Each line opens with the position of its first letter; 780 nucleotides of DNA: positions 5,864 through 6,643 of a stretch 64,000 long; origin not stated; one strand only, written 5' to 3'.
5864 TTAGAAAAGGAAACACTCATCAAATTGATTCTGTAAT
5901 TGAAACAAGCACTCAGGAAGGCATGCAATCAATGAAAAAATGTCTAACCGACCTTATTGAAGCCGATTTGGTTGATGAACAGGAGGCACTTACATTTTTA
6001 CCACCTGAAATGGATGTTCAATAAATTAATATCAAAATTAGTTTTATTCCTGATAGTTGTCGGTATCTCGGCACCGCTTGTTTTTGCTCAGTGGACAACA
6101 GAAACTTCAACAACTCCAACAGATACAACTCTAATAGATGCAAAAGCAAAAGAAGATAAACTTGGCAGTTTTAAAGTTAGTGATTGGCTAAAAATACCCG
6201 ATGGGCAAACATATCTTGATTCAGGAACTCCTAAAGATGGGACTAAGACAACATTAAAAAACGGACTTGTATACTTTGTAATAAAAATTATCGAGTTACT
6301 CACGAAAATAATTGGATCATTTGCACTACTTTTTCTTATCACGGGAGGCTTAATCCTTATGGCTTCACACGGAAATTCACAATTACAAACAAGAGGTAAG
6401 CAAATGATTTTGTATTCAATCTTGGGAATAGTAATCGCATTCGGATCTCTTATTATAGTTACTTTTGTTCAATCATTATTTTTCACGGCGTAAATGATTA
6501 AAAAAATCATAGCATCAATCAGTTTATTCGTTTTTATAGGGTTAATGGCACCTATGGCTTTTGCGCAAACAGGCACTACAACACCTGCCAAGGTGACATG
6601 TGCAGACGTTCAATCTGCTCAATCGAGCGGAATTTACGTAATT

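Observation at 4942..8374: PilT retraction ATPase forms one operon-like block with five tandem TrbC/VirB2-like (T4SS-pilin-like) genes, with no T4SS machinery nearby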

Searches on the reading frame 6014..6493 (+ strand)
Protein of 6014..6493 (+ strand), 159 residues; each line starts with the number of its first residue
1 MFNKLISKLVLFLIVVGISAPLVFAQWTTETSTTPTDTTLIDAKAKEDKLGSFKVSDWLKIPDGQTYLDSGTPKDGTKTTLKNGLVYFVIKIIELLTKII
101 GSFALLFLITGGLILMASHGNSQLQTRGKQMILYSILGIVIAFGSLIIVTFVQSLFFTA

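Call 3: search_protein_families(library=pfam, proteins=[window:6014-6493:+], max_evalue=1)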
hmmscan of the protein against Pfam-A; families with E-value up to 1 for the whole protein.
window:6014-6493:+ (159 aa): 3 families
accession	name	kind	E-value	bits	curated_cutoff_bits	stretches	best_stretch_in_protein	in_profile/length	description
PF18895.5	T4SS_pilin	-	1.9e-06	28.3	26.6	1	91-152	11-71/71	Type IV secretion system pilin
PF04956.18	TrbC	-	0.039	14.6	27.9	1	90-151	42-97/98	TrbC/VIRB2 pilin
PF13067.11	DUF3930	-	0.094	13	25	1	3-18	22-37/51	Protein of unknown function (DUF3930)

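Call 21: find_homologous_proteins(query=A1, max_evalue=0.001)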
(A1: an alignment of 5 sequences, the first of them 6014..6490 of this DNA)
Query A1 (5 sequences) (159 aa, profile of the alignment): 113 proteins with E <= 0.001 among 8000 candidates.
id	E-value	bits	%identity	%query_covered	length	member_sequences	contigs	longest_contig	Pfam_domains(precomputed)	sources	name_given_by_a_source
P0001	1.4e-51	193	100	100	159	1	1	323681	PF18895.6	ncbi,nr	ncbi:hypothetical protein C0416_00260 [bacterium]|nr:hypothetical protein [bacterium]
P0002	5.8e-46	174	86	100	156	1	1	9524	PF18895.6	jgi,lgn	jgi:hypothetical protein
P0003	6.1e-45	171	23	56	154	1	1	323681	PF18895.6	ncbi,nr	ncbi:hypothetical protein C0416_00270 [bacterium]|nr:hypothetical protein [bacterium]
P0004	1.9e-43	166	84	100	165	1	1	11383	PF18895.6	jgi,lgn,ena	-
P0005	4.3e-42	162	23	83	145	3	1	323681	PF18895.6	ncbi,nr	ncbi:hypothetical protein C0416_00280 [bacterium]|nr:hypothetical protein [bacterium]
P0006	1.3e-35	141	27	33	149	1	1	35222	PF18895.6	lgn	-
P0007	1.9e-35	140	25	83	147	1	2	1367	PF18895.6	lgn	-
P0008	2.9e-35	140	22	96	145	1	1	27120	PF18895.6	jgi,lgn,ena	-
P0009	3.3e-33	133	33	33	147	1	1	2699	PF18895.6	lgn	-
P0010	1.2e-32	131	23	99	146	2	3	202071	PF18895.6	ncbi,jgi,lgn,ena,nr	ncbi:hypothetical protein J7J83_04105 [bacterium]|nr:hypothetical protein [bacterium]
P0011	3.1e-32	130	28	34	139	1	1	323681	PF18895.6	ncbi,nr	ncbi:hypothetical protein C0416_00275 [bacterium]|nr:hypothetical protein [bacterium]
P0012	7.9e-32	129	64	99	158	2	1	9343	PF18895.6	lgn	-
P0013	2.5e-31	127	24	89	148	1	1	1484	PF18895.6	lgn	-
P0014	3.0e-31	127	25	48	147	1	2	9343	PF18895.6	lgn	-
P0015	3.1e-31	127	24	96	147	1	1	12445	PF18895.6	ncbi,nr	ncbi:hypothetical protein GF369_04450 [Candidatus Peregrinibacteria bacterium]|nr:hypothetical prote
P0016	8.0e-31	125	27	33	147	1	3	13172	PF18895.6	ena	-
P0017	1.7e-30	124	29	33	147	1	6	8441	PF18895.6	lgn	-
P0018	2.9e-30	123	31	33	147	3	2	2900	PF18895.6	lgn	-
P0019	3.0e-30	123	23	96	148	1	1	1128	PF18895.6,PF04956.19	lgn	-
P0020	3.1e-30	123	29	33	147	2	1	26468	PF18895.6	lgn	-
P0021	3.3e-30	123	27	33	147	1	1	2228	PF18895.6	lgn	-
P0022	1.6e-29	121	57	99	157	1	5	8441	PF18895.6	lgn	-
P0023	2.2e-29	121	31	33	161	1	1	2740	PF18895.6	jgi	jgi:Type IV secretion system pilin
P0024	3.4e-29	120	78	86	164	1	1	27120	PF18895.6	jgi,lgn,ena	-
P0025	4.1e-29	120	62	99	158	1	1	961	PF18895.6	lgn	-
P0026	4.6e-29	120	29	33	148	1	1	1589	PF18895.6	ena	-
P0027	8.1e-29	119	59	99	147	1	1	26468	PF18895.6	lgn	-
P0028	1.3e-28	118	35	35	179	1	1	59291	PF18895.6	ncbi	ncbi:pilin [Patescibacteria group bacterium]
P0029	3.1e-28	117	31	33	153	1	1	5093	PF18895.6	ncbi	-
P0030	4.9e-28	116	56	100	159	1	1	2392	PF18895.6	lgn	-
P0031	4.0e-27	113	27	35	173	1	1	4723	PF18895.6,PF04956.19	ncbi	-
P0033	3.1e-26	110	70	74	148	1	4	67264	PF18895.6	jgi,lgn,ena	-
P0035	9.6e-26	109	29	39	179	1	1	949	PF18895.6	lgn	-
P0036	1.3e-25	108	59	99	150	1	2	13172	PF18895.6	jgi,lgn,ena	-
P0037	2.0e-25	108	31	35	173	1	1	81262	PF18895.6,PF04956.19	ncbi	ncbi:pilin [Patescibacteria group bacterium]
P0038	2.7e-25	107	28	36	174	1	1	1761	PF18895.6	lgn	-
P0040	6.2e-24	103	56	99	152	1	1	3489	PF18895.6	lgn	-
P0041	7.1e-24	103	56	99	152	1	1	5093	PF18895.6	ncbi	-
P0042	9.5e-24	102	58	99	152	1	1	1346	PF18895.6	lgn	-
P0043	1.9e-23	101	57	99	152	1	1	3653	PF18895.6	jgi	jgi:hypothetical protein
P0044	1.9e-23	101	30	38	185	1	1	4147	PF18895.6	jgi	jgi:hypothetical protein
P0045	2.4e-23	101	28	87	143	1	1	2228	PF18895.6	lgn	-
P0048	4.2e-23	100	31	34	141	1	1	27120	PF18895.6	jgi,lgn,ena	-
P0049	8.8e-23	99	33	40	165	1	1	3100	PF18895.6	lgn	-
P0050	1.2e-22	99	65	72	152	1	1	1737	PF18895.6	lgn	-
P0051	1.3e-22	99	33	34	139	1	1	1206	PF18895.6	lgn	-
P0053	2.1e-22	98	31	34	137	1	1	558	PF18895.6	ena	-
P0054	2.3e-22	98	61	81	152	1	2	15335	PF18895.6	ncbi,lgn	-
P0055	2.3e-22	98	67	78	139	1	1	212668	PF18895.6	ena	-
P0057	5.7e-22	97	33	34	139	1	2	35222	PF18895.6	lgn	-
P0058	5.8e-22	97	25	87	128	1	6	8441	PF18895.6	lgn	-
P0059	7.7e-22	96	61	81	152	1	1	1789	PF18895.6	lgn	-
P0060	9.7e-22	96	65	82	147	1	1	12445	PF18895.6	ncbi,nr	ncbi:hypothetical protein GF369_04430 [Candidatus Peregrinibacteria bacterium]|nr:hypothetical prote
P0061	2.1e-21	95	25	46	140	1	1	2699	PF18895.6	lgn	-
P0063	8.2e-21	93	32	33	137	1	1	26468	PF18895.6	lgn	-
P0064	1.1e-20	92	29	33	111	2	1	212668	PF18895.6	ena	-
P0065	1.7e-20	92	55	87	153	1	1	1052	PF18895.6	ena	-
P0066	2.4e-20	91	64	72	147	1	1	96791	PF18895.6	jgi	-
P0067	2.8e-20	91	25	46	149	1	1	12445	PF18895.6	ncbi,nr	ncbi:hypothetical protein GF369_04445 [Candidatus Peregrinibacteria bacterium]|nr:hypothetical prote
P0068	5.1e-20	90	52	81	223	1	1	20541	PF18895.6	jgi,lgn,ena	-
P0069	2.1e-19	88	21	91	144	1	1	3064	PF18895.6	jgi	jgi:hypothetical protein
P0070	8.3e-19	86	35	34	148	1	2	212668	PF18895.6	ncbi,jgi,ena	jgi:hypothetical protein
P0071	2.2e-18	85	51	88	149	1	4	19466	PF18895.6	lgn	-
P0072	3.2e-18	84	33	34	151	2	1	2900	PF18895.6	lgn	-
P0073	5.1e-18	84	50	99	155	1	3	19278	PF18895.6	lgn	-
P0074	1.3e-17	82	29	39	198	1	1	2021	PF18895.6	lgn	-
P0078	4.4e-17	81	55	75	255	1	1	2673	PF18895.6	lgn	-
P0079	5.4e-17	80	45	83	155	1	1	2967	PF18895.6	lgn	-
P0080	2.6e-16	78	55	76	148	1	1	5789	PF18895.6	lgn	-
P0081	3.6e-16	78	52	71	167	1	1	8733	PF18895.6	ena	-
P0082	3.8e-16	78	50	89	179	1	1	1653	PF18895.6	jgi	jgi:hypothetical protein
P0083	4.6e-16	77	26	55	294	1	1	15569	PF18895.6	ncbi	ncbi:pilin [Patescibacteria group bacterium]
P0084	6.9e-16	77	22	40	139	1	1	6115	PF18895.6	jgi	jgi:hypothetical protein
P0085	5.7e-15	74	22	85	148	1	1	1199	PF18895.6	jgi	jgi:hypothetical protein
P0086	6.9e-15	74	26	53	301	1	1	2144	PF18895.6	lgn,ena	-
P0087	7.1e-15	73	26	53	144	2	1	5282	PF18895.6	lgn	-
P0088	1.8e-14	72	54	67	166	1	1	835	PF18895.6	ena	-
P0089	3.8e-14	71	27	91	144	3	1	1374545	PF18895.6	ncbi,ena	-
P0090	4.3e-14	71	52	79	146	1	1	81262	PF18895.6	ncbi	ncbi:pilin [Patescibacteria group bacterium]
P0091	7.8e-14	70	25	40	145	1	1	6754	PF18895.6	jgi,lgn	jgi:hypothetical protein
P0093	2.4e-13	69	26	48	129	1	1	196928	-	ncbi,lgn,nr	ncbi:hypothetical protein JW911_01825 [Candidatus Peregrinibacteria bacterium]|nr:hypothetical prote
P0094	3.2e-13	68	29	32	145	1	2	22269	PF18895.6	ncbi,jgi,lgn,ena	-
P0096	5.7e-13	67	28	53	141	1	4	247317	PF18895.6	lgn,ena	-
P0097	6.3e-13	67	57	70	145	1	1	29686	PF18895.6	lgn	-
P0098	8.4e-13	67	53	77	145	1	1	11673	PF18895.6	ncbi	-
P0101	4.0e-11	61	26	70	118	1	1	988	PF18895.6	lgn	-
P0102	4.5e-10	58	32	41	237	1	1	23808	PF18895.6,PF16656.12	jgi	jgi:hypothetical protein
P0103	5.2e-8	51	34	44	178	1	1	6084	PF18895.6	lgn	-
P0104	1.7e-7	50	33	43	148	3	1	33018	PF18895.6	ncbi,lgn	ncbi:MAG: pilin [Patescibacteria group bacterium]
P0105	1.4e-6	47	32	64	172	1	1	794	PF18895.6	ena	-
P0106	3.5e-6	45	32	55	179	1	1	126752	PF18895.6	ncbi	ncbi:hypothetical protein ACFL06_00235 [Patescibacteria group bacterium]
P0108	1.2e-5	44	26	56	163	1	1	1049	PF18895.6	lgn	-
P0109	1.7e-5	43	28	60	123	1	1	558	PF18895.6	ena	-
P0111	4.7e-5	42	24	57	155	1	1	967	PF18895.6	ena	-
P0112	1.1e-4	40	31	38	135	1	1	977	PF18895.6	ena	-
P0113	8.6e-4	38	25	52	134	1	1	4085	PF18895.6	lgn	-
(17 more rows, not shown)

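Call 22: find_encoding_contigs(protein=P0089, flank=10000, max_places=3)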
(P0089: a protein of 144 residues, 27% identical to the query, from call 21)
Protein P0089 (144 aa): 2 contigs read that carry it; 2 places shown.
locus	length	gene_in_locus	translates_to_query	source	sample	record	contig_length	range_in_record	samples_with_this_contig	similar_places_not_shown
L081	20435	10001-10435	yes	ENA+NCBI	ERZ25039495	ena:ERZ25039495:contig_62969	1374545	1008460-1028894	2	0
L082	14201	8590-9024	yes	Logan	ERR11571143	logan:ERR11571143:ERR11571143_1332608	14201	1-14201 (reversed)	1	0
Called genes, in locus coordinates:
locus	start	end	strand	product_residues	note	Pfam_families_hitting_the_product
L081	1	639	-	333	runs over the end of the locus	-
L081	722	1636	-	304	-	PF00294:PfkB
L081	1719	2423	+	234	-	PF02592:Vut_1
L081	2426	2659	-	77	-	PF00830:Ribosomal_L28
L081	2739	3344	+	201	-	-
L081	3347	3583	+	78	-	-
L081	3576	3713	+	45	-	-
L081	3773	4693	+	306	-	-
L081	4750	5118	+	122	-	PF06947:DUF1290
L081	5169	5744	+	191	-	-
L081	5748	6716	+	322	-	PF01207:Dus, PF01180:DHO_dh (faint)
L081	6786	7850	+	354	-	PF00437:T2SSE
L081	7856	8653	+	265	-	PF18895:T4SS_pilin (weak)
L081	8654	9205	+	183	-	PF18895:T4SS_pilin (weak)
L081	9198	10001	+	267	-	PF18895:T4SS_pilin (weak)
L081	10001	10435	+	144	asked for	PF18895:T4SS_pilin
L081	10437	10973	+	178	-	PF18895:T4SS_pilin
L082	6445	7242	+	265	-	PF18895:T4SS_pilin (weak)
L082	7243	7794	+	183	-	PF18895:T4SS_pilin (weak)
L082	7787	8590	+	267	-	PF18895:T4SS_pilin (weak)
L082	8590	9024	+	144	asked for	PF18895:T4SS_pilin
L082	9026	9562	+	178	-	PF18895:T4SS_pilin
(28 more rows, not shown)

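Call 23: find_encoding_contigs(protein=P0010, flank=10000, max_places=3)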
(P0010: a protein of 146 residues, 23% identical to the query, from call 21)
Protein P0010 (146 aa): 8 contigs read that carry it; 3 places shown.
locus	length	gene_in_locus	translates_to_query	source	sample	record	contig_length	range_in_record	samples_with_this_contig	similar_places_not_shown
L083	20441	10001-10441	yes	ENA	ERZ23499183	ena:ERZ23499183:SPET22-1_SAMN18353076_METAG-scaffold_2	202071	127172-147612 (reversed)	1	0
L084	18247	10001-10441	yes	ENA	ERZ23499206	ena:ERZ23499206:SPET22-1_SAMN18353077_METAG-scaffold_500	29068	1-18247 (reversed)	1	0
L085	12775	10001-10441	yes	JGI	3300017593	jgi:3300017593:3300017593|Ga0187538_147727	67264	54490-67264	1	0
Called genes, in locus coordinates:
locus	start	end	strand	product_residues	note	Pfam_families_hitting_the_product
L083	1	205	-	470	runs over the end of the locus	-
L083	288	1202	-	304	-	PF00294:PfkB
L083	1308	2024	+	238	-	PF02592:Vut_1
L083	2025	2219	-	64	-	PF00830:Ribosomal_L28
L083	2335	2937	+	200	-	-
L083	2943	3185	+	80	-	-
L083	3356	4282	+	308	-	-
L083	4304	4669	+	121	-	PF06947:DUF1290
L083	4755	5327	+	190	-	-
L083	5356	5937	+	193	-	-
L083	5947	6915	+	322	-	PF01207:Dus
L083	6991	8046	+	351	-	PF00437:T2SSE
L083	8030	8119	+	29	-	-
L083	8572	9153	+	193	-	PF18895:T4SS_pilin (weak)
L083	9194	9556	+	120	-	PF18895:T4SS_pilin (weak)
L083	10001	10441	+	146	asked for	PF18895:T4SS_pilin (weak)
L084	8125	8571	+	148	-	PF18895:T4SS_pilin (weak)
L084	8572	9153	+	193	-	PF18895:T4SS_pilin (weak)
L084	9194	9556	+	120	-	PF18895:T4SS_pilin (weak)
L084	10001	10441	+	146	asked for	PF18895:T4SS_pilin (weak)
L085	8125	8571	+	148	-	PF18895:T4SS_pilin (weak)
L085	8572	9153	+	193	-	PF18895:T4SS_pilin (weak)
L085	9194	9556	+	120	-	PF18895:T4SS_pilin (weak)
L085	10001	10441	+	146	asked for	PF18895:T4SS_pilin (weak)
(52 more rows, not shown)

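Call 24: find_encoding_contigs(protein=P0093, flank=10000, max_places=1)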
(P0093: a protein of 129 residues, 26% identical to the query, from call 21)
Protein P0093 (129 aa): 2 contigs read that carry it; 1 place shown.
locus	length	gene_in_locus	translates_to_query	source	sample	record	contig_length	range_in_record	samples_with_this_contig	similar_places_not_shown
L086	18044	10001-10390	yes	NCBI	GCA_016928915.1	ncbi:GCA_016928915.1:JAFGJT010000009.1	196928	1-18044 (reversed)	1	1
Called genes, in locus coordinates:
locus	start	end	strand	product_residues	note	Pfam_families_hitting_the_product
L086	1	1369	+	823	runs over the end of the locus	-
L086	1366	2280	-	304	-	PF00294:PfkB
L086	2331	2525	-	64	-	PF00830:Ribosomal_L28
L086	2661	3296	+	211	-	-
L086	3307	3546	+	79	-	-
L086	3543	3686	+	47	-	-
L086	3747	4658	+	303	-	-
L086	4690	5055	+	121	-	PF06947:DUF1290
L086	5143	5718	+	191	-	-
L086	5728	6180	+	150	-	-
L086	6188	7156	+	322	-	PF01207:Dus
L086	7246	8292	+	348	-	PF00437:T2SSE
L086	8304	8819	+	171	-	PF18895:T4SS_pilin (weak)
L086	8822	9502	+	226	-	PF18895:T4SS_pilin (weak)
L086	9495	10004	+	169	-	PF18895:T4SS_pilin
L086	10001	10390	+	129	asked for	-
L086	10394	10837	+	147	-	PF18895:T4SS_pilin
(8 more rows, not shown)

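Call 25: find_encoding_contigs(protein=P0106, flank=10000, max_places=1)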
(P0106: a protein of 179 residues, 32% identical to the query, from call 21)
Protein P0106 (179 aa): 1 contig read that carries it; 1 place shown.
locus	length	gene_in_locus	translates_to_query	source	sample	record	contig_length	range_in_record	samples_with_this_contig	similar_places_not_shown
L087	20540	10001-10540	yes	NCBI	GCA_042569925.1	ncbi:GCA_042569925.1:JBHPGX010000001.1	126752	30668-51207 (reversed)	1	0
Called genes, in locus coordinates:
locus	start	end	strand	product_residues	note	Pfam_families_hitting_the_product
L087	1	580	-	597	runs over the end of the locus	PF12846:AAA_10 (faint), PF19044:P-loop_TraG, PF01935:DUF87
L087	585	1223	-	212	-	PF26593:TraC-like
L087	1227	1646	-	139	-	PF12666:PrgI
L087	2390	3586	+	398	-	-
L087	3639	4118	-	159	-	-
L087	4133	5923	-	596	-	PF19590:TrbL_3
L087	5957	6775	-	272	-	PF00398:RrnaAD, PF08241:Methyltransf_11 (weak), PF13649:Methyltransf_25, PF13847:Methyltransf_31 (weak)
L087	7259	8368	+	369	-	PF23473:LysM3_LYK4_5 (weak), PF01476:LysM, PF01551:Peptidase_M23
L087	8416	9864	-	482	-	PF01743:PolyA_pol, PF12627:PolyA_pol_RNAbd, PF01966:HD, PF13735:tRNA_NucTran2_2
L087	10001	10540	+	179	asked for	PF18895:T4SS_pilin (weak)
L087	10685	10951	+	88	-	PF00312:Ribosomal_S15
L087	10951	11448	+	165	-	PF01936:NYN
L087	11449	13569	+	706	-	PF01138:RNase_PH, PF03725:RNase_PH_C, PF01138:RNase_PH, PF00013:KH_1, PF00575:S1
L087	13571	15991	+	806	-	-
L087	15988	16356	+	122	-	PF01258:zf-dskA_traR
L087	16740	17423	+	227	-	PF12710:HAD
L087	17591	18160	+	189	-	PF01966:HD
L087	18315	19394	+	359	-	PF12899:Glyco_hydro_100 (faint)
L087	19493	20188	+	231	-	PF09925:DUF2157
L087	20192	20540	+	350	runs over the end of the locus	-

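Call 26: find_encoding_contigs(protein=P0037, flank=10000, max_places=1)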
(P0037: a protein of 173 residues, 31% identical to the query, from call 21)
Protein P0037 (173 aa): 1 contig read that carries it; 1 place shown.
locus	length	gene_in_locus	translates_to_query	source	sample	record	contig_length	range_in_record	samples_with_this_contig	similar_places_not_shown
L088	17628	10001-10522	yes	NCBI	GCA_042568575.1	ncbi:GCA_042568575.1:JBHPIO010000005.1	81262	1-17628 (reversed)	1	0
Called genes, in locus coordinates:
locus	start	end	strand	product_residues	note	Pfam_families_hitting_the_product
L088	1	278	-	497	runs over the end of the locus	-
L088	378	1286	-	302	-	PF00294:PfkB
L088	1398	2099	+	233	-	PF02592:Vut_1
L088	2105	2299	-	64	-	PF00830:Ribosomal_L28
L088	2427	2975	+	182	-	-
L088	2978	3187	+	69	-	-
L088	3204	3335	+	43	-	-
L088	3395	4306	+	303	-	PF08478:POTRA_1 (faint)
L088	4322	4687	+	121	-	PF06947:DUF1290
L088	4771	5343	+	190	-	-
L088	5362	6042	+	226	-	-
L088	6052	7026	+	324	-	PF01207:Dus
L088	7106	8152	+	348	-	PF00437:T2SSE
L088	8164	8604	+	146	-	PF18895:T4SS_pilin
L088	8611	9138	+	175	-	-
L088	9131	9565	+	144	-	PF18895:T4SS_pilin (weak)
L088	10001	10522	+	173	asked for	PF04956:TrbC (weak), PF18895:T4SS_pilin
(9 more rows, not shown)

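Call 38: find_encoding_contigs(protein=P0096, flank=10000, max_places=1)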
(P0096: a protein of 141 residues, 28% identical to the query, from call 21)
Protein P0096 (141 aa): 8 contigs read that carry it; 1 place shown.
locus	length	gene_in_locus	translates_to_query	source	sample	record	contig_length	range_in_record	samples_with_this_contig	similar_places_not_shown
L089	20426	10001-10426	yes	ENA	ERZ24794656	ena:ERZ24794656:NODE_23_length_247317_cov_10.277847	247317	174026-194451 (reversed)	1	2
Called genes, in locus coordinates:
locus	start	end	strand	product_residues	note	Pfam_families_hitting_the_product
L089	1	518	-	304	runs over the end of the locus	PF00294:PfkB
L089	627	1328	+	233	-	PF02592:Vut_1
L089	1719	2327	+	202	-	-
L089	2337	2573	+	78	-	-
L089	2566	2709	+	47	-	-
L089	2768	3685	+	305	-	-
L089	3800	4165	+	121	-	PF06947:DUF1290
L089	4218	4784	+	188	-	-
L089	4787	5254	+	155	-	-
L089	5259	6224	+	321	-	PF01207:Dus, PF01180:DHO_dh (faint)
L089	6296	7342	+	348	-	PF00437:T2SSE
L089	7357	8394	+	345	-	PF13948:DUF4215, PF18895:T4SS_pilin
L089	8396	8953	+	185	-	PF18895:T4SS_pilin (weak)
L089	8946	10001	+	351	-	PF18895:T4SS_pilin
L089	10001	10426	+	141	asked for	PF18895:T4SS_pilin (weak)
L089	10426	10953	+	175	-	PF18895:T4SS_pilin (weak)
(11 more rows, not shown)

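Call 39: find_encoding_contigs(protein=P0104, flank=10000, max_places=1)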
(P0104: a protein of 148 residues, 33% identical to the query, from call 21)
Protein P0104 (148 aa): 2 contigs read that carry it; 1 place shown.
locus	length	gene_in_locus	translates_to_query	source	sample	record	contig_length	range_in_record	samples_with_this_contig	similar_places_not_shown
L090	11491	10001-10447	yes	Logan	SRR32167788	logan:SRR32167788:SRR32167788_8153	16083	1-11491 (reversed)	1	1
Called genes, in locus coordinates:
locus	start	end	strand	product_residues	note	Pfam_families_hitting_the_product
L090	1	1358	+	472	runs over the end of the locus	PF01943:Polysacc_synt, PF13440:Polysacc_synt_3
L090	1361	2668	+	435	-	PF04932:Wzy_C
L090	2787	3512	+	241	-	-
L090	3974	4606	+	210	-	PF07690:MFS_1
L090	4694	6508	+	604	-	PF00009:GTP_EFTU, PF01926:MMR_HSR1 (weak), PF22042:EF-G_D2, PF03144:GTP_EFTU_D2, PF14492:EFG_III (weak), PF00679:EFG_C, PF21018:BipA_C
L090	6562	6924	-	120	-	PF09685:MamF_MmsF (weak)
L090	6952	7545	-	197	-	-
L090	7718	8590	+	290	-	PF00483:NTP_transferase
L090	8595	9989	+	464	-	PF01547:SBP_bac_1, PF13416:SBP_bac_8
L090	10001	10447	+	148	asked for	PF18895:T4SS_pilin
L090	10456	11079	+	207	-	PF18895:T4SS_pilin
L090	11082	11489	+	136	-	?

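Call 47: search_protein_families(library=ncbifam, proteins=[window:6014-6493:+], max_evalue=0.01)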
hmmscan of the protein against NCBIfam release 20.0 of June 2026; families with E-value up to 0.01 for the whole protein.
window:6014-6493:+ (159 aa): 0 families

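Call 53: find_homologous_proteins(query=L087:1-580:-, max_evalue=0.001)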
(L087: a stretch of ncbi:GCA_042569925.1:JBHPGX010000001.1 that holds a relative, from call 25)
Query L087:1-580:- (193 aa): 165 proteins with E <= 0.001 among 204 candidates; the best 120 are listed.
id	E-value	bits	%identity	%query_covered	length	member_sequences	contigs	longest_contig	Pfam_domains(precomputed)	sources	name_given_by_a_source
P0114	3.8e-81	289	66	91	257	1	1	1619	-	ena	-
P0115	4.4e-81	289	65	100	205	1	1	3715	-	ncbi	ncbi:MAG: conjugal transfer protein TraC, partial [Patescibacteria group bacterium]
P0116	6.4e-80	285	66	97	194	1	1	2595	-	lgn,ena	-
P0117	1.5e-79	284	76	86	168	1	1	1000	-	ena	-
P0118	6.0e-79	282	65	100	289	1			-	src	-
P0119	1.9e-78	281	63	98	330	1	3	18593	PF19044.7,PF01935.24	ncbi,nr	ncbi:MAG: conjugal transfer protein TraC, partial [Parcubacteria group bacterium]|nr:conjugal transf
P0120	2.0e-78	280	64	100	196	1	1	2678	-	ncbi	ncbi:MAG: conjugal transfer protein TraC, partial [Candidatus Nealsonbacteria bacterium CG23_combo_o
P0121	7.5e-77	275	63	90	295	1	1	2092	PF01935.24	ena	-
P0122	1.2e-76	275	62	100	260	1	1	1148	-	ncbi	-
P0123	1.5e-76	274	64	100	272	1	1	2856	-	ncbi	-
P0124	3.1e-76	273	64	100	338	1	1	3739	PF19044.7,PF01935.24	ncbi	ncbi:MAG: DUF87 domain-containing protein, partial [Parcubacteria group bacterium]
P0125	5.6e-76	273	60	99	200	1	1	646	-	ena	-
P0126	1.2e-75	271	63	100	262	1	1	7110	-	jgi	-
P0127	1.3e-75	271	62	92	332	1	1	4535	PF19044.7,PF01935.24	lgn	-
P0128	5.6e-75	269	66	93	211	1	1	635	-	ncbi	ncbi:unnamed protein product, partial [marine sediment metagenome]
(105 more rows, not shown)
